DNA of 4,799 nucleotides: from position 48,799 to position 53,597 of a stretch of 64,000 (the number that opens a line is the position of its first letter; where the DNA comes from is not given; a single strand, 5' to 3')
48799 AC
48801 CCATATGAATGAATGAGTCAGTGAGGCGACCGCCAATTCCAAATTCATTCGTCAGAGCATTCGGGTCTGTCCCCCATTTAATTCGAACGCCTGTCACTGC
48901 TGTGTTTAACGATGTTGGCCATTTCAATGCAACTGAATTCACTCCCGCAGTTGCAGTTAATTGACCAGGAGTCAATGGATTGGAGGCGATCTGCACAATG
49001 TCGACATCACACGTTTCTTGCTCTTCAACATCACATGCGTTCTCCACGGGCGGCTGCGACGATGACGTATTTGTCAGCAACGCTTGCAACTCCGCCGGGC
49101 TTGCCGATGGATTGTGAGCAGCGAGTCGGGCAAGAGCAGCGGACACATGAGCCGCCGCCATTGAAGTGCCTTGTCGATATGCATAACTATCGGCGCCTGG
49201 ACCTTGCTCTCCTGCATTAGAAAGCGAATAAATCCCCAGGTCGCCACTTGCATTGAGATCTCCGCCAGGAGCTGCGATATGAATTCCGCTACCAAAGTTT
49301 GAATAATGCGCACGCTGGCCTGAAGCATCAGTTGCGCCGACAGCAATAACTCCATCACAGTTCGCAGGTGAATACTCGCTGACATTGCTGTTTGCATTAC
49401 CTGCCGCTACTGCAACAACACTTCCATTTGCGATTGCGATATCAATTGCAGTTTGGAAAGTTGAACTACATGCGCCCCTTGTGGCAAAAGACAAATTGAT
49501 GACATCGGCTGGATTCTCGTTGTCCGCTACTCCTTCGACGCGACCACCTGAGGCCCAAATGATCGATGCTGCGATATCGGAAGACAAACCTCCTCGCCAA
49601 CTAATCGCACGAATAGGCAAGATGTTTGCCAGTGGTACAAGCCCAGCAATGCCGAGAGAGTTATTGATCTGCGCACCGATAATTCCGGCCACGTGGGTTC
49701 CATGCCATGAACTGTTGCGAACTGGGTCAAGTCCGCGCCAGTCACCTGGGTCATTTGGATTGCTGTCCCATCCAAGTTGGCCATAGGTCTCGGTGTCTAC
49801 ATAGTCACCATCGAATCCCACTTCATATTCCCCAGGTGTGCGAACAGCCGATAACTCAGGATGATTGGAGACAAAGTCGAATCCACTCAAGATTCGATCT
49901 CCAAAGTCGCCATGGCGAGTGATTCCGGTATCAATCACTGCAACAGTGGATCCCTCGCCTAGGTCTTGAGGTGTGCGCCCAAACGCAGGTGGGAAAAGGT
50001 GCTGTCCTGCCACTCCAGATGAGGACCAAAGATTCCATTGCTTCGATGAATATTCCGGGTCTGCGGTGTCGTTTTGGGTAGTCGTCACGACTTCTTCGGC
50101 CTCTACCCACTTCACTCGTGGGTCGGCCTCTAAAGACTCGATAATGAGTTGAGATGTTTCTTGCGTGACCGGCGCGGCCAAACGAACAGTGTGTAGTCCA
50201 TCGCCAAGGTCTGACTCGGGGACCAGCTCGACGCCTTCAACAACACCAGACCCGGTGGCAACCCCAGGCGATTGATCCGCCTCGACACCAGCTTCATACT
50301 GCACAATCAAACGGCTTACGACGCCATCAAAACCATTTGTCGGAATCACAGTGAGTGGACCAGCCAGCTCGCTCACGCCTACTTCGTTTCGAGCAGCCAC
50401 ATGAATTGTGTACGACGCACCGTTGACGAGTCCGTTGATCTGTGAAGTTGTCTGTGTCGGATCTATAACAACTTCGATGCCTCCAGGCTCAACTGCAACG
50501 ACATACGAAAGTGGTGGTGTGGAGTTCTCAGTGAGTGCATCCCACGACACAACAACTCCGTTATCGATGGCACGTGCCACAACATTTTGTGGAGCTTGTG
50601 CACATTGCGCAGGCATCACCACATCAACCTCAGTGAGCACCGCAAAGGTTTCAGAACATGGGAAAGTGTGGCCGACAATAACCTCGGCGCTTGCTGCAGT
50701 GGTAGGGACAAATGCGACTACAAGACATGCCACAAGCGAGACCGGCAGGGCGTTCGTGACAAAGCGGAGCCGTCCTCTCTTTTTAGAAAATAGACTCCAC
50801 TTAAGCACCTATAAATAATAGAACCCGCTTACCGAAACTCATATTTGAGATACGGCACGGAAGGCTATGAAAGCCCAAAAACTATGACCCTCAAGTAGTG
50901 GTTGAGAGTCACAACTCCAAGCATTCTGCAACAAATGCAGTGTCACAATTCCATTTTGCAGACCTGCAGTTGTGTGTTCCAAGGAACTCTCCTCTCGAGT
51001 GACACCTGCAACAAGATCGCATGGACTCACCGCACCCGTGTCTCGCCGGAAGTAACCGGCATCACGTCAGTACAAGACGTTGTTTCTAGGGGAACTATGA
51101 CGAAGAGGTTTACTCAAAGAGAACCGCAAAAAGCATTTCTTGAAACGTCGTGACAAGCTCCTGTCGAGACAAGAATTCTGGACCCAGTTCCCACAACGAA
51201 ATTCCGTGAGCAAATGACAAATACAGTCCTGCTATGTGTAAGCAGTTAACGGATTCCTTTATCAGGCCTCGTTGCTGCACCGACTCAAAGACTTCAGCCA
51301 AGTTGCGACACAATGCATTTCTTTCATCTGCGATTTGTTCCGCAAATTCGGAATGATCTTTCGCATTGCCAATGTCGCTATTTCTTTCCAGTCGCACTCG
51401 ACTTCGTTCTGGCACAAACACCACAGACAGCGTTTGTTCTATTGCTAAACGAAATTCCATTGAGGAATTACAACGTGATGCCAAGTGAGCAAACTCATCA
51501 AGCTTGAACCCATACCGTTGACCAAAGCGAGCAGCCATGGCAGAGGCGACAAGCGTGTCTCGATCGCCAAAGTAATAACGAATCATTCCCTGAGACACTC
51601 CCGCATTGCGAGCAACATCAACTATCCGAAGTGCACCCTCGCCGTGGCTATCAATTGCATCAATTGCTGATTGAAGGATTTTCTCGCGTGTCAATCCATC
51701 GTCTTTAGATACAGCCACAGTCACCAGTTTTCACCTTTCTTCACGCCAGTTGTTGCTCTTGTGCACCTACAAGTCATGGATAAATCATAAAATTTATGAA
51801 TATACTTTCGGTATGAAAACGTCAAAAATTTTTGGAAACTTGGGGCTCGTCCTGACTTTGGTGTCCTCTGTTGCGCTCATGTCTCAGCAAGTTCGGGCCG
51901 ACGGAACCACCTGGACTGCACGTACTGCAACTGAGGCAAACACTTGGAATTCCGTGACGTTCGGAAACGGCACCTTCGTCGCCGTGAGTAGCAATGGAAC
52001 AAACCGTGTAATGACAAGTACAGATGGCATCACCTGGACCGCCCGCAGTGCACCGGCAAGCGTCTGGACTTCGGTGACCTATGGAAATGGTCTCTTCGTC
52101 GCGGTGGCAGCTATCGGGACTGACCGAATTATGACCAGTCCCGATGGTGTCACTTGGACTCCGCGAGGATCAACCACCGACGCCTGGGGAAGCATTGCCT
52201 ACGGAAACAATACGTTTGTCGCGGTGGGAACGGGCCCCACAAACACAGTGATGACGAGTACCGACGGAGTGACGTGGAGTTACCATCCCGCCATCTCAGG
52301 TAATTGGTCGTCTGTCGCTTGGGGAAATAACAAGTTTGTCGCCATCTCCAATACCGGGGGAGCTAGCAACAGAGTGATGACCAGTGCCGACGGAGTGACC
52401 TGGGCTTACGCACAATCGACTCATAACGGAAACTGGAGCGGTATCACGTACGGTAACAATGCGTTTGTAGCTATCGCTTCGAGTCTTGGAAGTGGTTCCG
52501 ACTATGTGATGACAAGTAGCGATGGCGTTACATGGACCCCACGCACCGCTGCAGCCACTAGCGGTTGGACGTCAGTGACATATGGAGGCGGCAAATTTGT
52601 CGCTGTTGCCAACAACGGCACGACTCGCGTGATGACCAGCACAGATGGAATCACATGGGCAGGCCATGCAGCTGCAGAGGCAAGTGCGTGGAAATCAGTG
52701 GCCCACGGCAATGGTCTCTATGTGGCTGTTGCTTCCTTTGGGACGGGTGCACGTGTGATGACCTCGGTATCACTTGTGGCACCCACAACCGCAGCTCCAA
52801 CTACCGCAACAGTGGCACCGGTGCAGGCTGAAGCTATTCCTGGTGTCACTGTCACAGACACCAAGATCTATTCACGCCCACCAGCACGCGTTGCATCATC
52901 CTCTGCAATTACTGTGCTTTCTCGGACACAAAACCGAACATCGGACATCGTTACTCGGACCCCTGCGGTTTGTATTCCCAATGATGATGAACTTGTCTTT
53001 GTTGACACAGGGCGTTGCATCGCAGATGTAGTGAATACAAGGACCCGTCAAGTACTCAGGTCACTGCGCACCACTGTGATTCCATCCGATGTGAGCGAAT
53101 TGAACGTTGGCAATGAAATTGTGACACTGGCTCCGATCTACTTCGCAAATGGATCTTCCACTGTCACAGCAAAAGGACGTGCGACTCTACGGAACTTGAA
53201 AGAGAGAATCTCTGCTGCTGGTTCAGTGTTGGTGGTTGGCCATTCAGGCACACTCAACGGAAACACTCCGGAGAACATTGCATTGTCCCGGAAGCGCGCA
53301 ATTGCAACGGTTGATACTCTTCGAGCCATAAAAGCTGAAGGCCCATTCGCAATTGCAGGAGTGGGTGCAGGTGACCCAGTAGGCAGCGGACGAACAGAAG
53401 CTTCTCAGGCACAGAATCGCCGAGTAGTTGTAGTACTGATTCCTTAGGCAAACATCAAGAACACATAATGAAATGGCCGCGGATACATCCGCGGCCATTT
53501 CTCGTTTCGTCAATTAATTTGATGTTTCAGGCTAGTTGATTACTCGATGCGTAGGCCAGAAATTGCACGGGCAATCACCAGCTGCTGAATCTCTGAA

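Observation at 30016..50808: One uninterrupted 20.8-kb ORF (6,930 codons) encoding a protease-headed, membrane-rooted surface megaprotein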

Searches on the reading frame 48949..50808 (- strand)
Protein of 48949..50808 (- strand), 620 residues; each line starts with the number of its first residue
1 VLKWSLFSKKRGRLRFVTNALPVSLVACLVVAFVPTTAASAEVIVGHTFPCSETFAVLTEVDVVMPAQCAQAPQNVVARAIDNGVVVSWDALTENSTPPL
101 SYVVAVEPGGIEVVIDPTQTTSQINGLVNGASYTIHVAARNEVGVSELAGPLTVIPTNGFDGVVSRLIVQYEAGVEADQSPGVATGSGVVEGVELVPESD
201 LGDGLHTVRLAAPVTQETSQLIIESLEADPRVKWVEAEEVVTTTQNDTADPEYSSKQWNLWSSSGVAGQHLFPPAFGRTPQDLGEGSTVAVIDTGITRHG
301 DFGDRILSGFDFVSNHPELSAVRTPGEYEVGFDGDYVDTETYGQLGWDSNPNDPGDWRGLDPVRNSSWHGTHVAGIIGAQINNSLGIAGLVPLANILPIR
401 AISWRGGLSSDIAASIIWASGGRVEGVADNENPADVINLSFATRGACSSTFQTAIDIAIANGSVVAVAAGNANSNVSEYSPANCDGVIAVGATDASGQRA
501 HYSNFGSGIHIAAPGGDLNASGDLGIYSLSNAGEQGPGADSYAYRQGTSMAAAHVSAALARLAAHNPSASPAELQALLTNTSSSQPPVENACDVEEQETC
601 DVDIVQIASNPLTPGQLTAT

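Call 29: find_homologous_proteins(query=window:48949-50808:-)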
Query window:48949-50808:- (620 aa): 6472 proteins with E <= 0.001 among 8000 candidates; the best 120 are listed.
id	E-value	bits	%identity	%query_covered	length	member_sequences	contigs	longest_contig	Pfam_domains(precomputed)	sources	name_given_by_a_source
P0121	1.1e-226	773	63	91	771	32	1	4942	PF00041.28,PF00082.28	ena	-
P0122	1.3e-217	743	63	88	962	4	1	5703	PF00041.28,PF00082.28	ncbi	ncbi:MAG: hypothetical protein RL296_1197, partial [Actinomycetota bacterium]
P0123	1.7e-188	646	63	77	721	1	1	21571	PF00082.28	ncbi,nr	ncbi:MAG: S8 family serine peptidase, partial [Actinobacteria bacterium]|nr:S8 family serine peptida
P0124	1.8e-187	643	53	95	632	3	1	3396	PF00082.28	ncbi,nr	ncbi:MAG: S8 family serine peptidase, partial [Actinobacteria bacterium]|nr:S8 family serine peptida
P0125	9.5e-183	627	53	95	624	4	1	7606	PF00082.28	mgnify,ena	mgnify:FL=1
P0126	2.8e-182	626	52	99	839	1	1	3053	PF00041.28,PF00082.28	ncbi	ncbi:MAG: S8 family serine peptidase, partial [Actinomycetes bacterium]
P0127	3.9e-181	622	53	95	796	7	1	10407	PF00041.28,PF00082.28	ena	-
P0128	5.9e-158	546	50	88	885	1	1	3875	PF12810.14,PF00041.28,PF00082.28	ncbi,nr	ncbi:MAG: S8 family serine peptidase, partial [Actinobacteria bacterium]|nr:S8 family serine peptida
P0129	3.7e-152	526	58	46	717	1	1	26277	PF00041.28,PF00082.28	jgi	jgi:hypothetical protein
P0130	2.1e-150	521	53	80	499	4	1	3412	PF00041.28,PF00082.28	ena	-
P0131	1.1e-115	406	56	53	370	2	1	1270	PF00041.28,PF00082.28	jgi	jgi:serine protease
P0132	1.5e-115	406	46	76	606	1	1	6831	PF00005.34,PF00041.28,PF00082.28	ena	-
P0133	1.9e-108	382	46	75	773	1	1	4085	PF00082.28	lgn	-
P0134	5.6e-108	381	42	87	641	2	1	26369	PF00041.28,PF00082.28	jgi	jgi:serine protease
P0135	5.7e-102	361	42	78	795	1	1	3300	PF00041.28,PF00082.28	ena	-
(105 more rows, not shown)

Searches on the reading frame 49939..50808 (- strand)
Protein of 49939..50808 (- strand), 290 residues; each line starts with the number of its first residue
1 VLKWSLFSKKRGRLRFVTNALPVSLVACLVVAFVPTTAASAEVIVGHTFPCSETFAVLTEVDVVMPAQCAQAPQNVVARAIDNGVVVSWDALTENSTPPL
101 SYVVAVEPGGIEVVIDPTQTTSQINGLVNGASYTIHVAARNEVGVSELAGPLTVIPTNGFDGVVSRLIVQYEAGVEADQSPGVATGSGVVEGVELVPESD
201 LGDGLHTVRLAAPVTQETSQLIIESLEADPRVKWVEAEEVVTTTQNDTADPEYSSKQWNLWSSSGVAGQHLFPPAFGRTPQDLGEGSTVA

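Call 9: search_protein_families(library=pfam, proteins=[window:49939-50808:-], max_evalue=10)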
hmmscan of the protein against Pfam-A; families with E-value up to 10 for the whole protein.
window:49939-50808:- (290 aa): 2 families
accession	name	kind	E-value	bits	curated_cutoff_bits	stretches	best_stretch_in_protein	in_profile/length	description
PF00041.27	fn3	-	2.4e-09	37.7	25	1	72-154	2-83/84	Fibronectin type III domain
PF25059.1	FN3_DSCAM-DSCAML_C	-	0.13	13.1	39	1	117-147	42-72/89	DSCAM/DSCAML C-terminal Fn3-like domain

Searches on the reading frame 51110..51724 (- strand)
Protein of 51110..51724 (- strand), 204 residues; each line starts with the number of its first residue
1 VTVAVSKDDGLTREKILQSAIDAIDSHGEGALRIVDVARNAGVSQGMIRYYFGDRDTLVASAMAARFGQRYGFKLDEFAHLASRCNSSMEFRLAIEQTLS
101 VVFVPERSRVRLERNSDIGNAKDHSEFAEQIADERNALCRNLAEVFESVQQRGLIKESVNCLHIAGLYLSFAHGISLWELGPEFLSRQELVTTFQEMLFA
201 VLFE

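Call 15: search_protein_families(library=pfam, proteins=[window:51110-51724:-], max_evalue=0.001)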
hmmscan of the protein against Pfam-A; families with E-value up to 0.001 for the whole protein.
window:51110-51724:- (204 aa): 1 family
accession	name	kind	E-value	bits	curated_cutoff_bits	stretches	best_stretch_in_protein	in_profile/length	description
PF00440.29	TetR_N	-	1.2e-05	25.4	24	1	16-61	1-46/47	Bacterial regulatory proteins, tetR family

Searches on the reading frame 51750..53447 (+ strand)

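Call 61: search_protein_families(library=pfam, proteins=[window:51750-53447:+], max_evalue=0.0001)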
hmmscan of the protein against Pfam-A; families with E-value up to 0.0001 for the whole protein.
window:51750-53447:+ (565 aa): 3 families
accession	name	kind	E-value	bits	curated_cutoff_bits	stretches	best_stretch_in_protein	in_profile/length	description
PF03736.22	EPTP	-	6e-09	36.3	21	0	273-294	16-38/42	EPTP domain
PF00691.25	OmpA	-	1.5e-07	32.1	27.2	1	464-557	1-98/98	OmpA family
PF19755.4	DUF6242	-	2.1e-07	31.4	29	0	39-96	163-217/217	Domain of unknown function (DUF6242)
